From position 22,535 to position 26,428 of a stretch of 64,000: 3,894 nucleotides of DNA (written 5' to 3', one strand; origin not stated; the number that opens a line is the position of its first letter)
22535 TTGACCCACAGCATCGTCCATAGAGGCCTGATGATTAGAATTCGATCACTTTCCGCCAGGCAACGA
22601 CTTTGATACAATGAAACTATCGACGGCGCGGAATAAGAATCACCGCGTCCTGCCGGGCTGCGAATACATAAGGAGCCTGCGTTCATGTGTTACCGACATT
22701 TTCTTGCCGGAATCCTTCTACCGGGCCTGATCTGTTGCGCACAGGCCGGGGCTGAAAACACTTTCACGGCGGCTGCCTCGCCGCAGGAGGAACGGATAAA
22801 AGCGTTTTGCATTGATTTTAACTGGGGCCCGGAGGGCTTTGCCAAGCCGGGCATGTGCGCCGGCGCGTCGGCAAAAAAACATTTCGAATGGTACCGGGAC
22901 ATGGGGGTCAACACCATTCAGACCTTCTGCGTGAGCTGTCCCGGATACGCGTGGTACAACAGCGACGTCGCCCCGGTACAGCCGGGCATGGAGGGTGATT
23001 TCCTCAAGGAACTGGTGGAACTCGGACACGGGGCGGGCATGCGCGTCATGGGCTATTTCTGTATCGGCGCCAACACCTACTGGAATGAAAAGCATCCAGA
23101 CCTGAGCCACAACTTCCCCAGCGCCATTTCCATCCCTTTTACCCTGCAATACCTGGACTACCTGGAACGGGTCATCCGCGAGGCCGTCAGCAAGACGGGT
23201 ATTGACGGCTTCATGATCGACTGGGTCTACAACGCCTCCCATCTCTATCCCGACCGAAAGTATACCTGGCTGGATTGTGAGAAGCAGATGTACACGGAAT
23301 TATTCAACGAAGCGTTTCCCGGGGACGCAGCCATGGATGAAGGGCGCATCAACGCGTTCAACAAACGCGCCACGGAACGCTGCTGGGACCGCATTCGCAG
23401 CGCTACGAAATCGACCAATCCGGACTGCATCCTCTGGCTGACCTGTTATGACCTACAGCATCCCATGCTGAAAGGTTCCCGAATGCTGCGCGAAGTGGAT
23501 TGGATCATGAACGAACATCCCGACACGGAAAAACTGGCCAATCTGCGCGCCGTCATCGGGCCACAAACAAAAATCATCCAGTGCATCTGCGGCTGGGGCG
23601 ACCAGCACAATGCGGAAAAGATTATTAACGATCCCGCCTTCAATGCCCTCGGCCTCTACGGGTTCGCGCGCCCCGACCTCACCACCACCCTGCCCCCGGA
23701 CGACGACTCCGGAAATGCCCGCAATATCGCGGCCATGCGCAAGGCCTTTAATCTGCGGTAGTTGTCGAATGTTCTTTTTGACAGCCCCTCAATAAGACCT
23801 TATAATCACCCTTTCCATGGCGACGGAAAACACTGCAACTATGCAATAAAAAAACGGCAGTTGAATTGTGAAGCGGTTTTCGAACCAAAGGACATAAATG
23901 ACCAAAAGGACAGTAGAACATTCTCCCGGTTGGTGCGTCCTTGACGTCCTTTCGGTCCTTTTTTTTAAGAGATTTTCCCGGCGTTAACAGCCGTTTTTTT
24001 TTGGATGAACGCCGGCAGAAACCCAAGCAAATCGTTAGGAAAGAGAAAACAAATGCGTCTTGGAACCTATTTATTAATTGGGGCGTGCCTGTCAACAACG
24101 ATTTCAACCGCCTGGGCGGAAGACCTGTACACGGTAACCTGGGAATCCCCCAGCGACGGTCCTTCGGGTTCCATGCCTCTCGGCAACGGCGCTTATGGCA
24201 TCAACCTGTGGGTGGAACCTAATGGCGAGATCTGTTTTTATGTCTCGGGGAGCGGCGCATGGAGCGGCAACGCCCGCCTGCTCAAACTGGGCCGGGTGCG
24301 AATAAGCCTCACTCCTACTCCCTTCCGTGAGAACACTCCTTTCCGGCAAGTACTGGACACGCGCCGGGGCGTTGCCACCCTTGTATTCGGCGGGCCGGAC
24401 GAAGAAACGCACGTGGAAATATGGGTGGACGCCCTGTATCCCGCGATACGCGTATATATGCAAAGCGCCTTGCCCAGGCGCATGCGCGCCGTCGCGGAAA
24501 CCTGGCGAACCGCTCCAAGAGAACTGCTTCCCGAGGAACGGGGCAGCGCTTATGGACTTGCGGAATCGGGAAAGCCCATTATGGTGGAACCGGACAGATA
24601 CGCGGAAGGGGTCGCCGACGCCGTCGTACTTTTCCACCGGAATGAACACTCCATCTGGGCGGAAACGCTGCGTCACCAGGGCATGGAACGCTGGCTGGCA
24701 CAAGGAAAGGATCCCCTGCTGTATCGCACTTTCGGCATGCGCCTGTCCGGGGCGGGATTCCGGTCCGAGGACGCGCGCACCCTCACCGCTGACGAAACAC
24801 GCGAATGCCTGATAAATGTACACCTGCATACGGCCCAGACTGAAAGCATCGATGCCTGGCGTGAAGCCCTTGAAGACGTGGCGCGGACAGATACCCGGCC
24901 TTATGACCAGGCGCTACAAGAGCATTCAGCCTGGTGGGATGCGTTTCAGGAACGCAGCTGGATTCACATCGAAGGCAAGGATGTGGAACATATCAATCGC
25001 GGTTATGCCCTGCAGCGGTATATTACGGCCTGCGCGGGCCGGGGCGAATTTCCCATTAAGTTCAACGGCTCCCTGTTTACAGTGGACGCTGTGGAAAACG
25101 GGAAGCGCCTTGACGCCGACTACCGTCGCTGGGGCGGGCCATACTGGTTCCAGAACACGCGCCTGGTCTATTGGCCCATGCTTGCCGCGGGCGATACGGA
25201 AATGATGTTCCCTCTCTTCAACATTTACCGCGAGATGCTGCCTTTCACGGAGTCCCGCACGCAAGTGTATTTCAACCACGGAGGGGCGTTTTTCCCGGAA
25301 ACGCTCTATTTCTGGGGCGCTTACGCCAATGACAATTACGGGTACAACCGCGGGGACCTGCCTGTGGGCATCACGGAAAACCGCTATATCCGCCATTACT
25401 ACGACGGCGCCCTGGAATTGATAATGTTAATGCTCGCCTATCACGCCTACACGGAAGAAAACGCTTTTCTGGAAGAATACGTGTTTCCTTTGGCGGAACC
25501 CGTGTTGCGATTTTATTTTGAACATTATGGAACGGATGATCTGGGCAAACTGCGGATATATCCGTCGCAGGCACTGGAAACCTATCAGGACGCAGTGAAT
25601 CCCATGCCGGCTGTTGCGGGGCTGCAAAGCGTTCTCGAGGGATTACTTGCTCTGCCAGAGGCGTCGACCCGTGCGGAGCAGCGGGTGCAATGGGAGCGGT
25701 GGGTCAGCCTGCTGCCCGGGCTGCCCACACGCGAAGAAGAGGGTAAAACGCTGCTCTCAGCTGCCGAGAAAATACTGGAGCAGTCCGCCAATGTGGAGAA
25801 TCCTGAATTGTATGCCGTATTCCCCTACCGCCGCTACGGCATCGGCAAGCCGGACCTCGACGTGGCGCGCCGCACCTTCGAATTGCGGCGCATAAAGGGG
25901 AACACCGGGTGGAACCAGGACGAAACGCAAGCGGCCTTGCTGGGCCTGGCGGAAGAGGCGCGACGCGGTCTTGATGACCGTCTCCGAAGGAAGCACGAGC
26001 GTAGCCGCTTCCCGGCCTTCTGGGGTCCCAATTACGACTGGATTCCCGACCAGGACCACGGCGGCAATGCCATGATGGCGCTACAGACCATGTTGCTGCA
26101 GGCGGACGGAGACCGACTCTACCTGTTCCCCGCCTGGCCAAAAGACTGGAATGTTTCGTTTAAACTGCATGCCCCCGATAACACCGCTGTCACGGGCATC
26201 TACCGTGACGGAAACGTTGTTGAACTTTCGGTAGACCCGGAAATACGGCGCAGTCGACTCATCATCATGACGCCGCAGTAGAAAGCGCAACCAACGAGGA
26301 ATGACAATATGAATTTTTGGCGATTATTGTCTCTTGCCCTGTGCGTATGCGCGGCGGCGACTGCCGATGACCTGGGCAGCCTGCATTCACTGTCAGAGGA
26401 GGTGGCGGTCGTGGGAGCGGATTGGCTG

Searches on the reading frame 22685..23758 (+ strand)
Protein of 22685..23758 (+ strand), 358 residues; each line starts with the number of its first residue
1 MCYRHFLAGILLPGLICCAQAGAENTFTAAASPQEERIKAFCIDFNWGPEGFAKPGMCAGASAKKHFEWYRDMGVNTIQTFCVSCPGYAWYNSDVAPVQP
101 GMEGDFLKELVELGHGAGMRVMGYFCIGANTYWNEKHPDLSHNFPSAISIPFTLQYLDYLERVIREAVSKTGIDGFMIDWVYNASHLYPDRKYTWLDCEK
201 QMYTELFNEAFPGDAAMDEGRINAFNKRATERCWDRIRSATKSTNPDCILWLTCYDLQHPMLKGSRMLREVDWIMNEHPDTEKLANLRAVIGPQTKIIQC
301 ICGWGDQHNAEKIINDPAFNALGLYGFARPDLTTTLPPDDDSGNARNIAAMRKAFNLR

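Call 25: search_protein_families(library=pfam, proteins=[window:22685-23758:+], max_evalue=0.001)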
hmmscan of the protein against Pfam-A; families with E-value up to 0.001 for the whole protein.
window:22685-23758:+ (358 aa): 1 family
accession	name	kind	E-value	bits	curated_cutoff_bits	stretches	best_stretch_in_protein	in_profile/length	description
PF14871.12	GHL6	-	3.5e-14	53.6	35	1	63-180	2-132/132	Hypothetical glycosyl hydrolase 6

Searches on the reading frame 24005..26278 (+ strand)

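Call 25: search_protein_families(library=pfam, proteins=[window:24005-26278:+], max_evalue=0.001)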
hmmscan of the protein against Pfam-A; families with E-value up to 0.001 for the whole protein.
window:24005-26278:+ (758 aa): 2 families
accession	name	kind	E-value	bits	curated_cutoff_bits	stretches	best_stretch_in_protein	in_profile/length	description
PF18961.6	DUF5703_N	-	3.3e-69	234.1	26.7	1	45-320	1-287/287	Domain of unknown function (DUF5703)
PF22124.2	Glyco_hydro_95_cat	-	8.1e-08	32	27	1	375-686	87-399/408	Glycosyl hydrolase family 95 catalytic domain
